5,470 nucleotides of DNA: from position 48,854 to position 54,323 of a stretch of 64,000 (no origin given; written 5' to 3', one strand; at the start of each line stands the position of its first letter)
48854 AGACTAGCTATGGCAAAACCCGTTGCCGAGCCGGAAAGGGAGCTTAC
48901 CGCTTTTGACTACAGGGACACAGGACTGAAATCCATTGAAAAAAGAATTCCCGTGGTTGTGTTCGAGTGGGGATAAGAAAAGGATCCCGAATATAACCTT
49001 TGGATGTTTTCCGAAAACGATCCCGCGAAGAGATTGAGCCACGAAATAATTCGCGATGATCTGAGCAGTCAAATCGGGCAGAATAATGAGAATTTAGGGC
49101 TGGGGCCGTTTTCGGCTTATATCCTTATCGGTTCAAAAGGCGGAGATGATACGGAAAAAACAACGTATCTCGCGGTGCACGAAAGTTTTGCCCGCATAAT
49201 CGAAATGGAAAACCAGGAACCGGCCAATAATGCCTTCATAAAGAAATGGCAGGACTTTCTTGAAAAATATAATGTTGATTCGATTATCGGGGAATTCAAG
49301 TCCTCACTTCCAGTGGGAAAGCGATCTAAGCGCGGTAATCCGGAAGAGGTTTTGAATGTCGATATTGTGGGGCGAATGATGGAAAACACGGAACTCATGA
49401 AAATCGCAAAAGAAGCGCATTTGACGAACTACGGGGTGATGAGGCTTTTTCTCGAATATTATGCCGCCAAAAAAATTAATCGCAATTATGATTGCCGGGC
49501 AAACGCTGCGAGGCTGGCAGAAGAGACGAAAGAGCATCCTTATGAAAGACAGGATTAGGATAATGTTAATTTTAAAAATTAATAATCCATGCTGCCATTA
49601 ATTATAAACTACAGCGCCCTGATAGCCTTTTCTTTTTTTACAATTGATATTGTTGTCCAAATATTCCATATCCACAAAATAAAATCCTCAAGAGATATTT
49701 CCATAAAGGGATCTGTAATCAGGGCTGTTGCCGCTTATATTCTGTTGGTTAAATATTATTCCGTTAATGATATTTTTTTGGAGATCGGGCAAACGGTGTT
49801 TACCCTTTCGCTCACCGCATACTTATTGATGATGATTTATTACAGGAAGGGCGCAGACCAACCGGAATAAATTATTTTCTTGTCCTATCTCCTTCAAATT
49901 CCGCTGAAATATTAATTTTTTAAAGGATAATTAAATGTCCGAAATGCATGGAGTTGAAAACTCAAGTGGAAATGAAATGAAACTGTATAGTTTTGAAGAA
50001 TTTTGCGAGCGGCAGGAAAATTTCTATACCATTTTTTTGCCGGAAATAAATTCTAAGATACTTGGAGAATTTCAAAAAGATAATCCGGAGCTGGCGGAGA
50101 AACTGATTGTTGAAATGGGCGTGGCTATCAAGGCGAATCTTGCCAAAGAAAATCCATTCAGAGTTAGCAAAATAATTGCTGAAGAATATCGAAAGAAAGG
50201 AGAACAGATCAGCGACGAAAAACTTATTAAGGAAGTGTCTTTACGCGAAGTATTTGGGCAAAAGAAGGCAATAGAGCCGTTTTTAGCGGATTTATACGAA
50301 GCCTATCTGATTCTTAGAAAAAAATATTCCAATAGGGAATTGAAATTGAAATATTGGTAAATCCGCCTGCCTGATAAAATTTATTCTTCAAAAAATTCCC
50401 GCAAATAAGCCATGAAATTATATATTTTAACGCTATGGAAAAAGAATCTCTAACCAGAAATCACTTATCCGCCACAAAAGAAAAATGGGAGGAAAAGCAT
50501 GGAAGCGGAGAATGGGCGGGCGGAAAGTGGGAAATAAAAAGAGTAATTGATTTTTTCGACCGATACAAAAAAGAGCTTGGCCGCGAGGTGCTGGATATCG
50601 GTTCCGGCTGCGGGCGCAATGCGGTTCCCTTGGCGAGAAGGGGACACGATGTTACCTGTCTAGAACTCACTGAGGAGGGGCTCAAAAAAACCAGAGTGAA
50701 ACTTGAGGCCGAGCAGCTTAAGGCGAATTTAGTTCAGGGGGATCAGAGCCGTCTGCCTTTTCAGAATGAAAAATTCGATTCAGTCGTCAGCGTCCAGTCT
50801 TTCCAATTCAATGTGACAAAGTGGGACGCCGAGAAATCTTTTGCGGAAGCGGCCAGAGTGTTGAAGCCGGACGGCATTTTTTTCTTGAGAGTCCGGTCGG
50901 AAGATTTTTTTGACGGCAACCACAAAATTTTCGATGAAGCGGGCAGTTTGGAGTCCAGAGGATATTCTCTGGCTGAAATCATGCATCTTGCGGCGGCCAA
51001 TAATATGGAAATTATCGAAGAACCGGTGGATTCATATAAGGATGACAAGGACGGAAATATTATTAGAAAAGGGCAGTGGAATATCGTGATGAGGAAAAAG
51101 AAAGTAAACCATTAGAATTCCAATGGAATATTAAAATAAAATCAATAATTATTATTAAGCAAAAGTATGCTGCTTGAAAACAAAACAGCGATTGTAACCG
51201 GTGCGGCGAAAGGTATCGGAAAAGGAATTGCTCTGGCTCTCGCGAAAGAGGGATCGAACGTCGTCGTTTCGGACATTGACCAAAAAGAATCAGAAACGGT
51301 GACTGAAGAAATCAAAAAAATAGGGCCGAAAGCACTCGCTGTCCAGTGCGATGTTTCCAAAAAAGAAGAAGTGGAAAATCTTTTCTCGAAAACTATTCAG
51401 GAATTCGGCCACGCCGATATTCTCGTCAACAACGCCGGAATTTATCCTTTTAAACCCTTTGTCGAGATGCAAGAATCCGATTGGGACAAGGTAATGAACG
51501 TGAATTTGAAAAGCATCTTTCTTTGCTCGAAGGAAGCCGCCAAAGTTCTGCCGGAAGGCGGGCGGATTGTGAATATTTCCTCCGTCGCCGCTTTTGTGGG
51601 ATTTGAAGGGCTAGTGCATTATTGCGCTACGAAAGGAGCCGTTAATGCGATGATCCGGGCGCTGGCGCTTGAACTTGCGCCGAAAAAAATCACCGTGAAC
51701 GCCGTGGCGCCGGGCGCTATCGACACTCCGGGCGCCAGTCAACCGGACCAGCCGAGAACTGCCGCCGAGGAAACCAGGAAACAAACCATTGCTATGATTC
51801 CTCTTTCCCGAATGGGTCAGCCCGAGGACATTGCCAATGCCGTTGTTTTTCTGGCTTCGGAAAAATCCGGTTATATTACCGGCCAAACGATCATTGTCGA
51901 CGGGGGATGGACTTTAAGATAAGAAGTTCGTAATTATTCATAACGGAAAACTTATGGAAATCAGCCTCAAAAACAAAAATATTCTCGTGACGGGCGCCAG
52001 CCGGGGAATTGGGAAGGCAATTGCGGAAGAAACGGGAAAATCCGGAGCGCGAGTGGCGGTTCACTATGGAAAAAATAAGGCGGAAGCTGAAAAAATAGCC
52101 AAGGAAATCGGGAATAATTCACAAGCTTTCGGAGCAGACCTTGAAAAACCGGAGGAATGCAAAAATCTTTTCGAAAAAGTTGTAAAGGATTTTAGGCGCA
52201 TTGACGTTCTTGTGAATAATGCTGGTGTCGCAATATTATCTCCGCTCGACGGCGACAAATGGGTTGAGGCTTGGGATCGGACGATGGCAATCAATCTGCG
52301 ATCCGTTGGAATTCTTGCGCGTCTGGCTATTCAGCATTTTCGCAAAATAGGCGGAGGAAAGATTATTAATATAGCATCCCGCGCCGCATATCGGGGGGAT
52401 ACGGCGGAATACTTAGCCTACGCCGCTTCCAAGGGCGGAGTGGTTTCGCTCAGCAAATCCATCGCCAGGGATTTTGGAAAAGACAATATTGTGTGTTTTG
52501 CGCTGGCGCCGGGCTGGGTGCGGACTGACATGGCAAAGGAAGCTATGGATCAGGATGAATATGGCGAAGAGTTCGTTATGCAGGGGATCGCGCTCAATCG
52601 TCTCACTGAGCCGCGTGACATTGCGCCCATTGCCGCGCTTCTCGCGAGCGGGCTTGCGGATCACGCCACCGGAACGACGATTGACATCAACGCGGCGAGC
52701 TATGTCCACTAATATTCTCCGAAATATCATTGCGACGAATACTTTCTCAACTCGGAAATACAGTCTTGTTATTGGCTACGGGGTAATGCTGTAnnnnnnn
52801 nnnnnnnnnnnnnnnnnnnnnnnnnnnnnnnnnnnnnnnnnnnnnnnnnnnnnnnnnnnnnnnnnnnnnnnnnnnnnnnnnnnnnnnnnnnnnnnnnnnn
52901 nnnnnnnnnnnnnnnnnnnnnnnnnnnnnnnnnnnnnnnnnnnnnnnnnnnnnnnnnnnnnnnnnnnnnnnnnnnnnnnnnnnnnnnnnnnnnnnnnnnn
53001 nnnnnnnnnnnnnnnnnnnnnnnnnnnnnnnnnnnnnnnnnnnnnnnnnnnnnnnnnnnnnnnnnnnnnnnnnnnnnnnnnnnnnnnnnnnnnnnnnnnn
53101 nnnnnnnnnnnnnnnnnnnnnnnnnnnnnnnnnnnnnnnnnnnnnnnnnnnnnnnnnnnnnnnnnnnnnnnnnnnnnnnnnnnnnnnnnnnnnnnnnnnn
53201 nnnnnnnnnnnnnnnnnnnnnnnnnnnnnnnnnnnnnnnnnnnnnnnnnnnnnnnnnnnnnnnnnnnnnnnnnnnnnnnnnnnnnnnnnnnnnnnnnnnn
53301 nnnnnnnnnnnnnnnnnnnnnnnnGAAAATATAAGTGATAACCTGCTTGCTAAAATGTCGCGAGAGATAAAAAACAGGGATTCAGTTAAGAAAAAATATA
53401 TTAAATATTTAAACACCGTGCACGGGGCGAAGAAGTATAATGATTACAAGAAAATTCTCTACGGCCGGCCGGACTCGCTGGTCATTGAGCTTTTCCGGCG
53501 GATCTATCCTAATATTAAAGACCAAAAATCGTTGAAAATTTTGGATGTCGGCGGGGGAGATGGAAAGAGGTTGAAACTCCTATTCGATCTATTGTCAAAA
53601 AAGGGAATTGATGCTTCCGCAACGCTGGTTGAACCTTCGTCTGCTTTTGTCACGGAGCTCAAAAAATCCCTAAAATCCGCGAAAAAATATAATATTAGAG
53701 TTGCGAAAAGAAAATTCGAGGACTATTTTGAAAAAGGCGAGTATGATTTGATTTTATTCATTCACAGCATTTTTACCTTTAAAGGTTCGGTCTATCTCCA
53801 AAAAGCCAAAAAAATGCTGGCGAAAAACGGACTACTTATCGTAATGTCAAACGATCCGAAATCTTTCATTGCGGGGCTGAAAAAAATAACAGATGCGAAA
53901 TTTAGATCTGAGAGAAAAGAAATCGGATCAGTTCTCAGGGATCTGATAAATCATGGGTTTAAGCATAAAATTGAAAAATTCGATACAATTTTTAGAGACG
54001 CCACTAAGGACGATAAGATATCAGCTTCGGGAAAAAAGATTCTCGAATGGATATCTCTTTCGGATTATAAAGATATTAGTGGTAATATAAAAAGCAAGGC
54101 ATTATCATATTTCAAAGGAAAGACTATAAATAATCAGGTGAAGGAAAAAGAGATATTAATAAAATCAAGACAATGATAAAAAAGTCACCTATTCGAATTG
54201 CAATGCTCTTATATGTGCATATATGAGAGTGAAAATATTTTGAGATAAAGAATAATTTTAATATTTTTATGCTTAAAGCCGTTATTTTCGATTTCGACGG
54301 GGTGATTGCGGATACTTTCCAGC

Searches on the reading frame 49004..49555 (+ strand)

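Call 54: search_protein_families(library=pfam, proteins=[window:49004-49555:+], max_evalue=0.05)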
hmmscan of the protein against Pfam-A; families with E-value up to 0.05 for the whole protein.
window:49004-49555:+ (184 aa): 1 family
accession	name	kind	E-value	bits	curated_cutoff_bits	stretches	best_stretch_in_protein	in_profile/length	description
PF07498.18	Rho_N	-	0.047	14.1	24.9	0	129-147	8-26/43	Rho termination factor, N-terminal domain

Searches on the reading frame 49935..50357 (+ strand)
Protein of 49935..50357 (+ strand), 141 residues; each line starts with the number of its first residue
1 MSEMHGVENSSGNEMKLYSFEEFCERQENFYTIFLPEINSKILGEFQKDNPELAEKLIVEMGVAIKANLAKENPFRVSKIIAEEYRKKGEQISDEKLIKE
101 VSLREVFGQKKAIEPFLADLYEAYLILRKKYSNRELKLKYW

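Call 54: search_protein_families(library=pfam, proteins=[window:49935-50357:+], max_evalue=0.05)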
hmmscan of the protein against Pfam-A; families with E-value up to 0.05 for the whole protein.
window:49935-50357:+ (141 aa): 1 family
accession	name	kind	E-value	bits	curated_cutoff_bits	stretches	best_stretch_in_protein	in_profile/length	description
PF08337.17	Plexin_cytopl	-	0.016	14.5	25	1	77-130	229-284/441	Plexin cytoplasmic RasGAP domain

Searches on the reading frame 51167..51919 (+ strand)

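Call 79: search_protein_families(library=pfam, proteins=[window:51167-51919:+], max_evalue=0.001)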
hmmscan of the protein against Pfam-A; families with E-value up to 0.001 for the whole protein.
window:51167-51919:+ (251 aa): 5 families
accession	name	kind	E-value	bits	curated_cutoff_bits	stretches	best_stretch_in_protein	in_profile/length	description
PF13561.12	adh_short_C2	-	8.9e-79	264.8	27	1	12-249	1-236/236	Enoyl-(Acyl carrier protein) reductase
PF00106.31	adh_short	-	2.6e-63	213.5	26.6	1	6-191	1-188/195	short chain dehydrogenase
PF08659.16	KR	-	7.2e-18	65.6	22.6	1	7-165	2-162/180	KR domain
PF23441.1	SDR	-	6.7e-10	39.2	27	1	3-248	5-255/258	SDR-like rossmann domain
PF01073.25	3Beta_HSD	-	0.00064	19.3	22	1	9-74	1-65/280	3-beta hydroxysteroid dehydrogenase/isomerase family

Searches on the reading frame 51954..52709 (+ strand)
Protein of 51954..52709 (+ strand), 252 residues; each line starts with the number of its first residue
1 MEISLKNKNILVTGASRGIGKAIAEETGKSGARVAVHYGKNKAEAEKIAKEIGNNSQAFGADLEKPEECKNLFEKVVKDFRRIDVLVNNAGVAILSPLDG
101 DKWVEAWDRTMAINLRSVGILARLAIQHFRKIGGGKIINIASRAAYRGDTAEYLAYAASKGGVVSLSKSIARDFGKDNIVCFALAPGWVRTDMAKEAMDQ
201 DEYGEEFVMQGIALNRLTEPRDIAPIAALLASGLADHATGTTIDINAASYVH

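Call 79: search_protein_families(library=pfam, proteins=[window:51954-52709:+], max_evalue=0.001)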
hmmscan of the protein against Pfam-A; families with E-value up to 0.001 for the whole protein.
window:51954-52709:+ (252 aa): 4 families
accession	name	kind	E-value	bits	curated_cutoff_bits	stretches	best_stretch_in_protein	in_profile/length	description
PF13561.12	adh_short_C2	-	2.3e-51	175.1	27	1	14-245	1-231/236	Enoyl-(Acyl carrier protein) reductase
PF00106.31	adh_short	-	3e-50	170.9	26.6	1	8-200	1-193/195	short chain dehydrogenase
PF08659.16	KR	-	6e-06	26.7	22.6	1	10-123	3-121/180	KR domain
PF01370.27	Epimerase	-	0.00013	21.9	20.9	1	10-173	1-159/240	NAD dependent epimerase/dehydratase family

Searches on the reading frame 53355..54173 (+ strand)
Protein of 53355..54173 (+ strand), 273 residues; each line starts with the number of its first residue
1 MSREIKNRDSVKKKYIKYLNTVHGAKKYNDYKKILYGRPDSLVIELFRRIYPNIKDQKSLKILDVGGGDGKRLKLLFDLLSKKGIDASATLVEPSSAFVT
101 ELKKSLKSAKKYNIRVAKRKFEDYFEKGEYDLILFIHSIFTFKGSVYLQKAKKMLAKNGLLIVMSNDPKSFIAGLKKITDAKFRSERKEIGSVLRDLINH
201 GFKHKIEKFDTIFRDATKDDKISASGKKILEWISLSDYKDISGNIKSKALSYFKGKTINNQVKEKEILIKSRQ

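Call 79: search_protein_families(library=pfam, proteins=[window:53355-54173:+], max_evalue=0.001)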
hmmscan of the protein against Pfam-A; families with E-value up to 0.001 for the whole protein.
window:53355-54173:+ (273 aa): 6 families
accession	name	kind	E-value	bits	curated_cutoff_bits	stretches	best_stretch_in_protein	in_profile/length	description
PF13489.12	Methyltransf_23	-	1.8e-07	31.5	27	1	46-168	12-121/164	Methyltransferase domain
PF13847.12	Methyltransf_31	-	6.3e-07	29.6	27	1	57-213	2-141/145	Methyltransferase domain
PF13649.12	Methyltransf_25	-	2.2e-06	28.7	27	1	62-159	1-97/97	Methyltransferase domain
PF08241.18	Methyltransf_11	-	4.3e-06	27.7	21.2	1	63-163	1-95/95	Methyltransferase domain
PF08242.18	Methyltransf_12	-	1.4e-05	26.2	30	1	63-161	1-98/98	Methyltransferase domain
PF05891.18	Methyltransf_PK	-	8.4e-05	22.6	27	1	55-185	52-181/218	AdoMet dependent proline di-methyltransferase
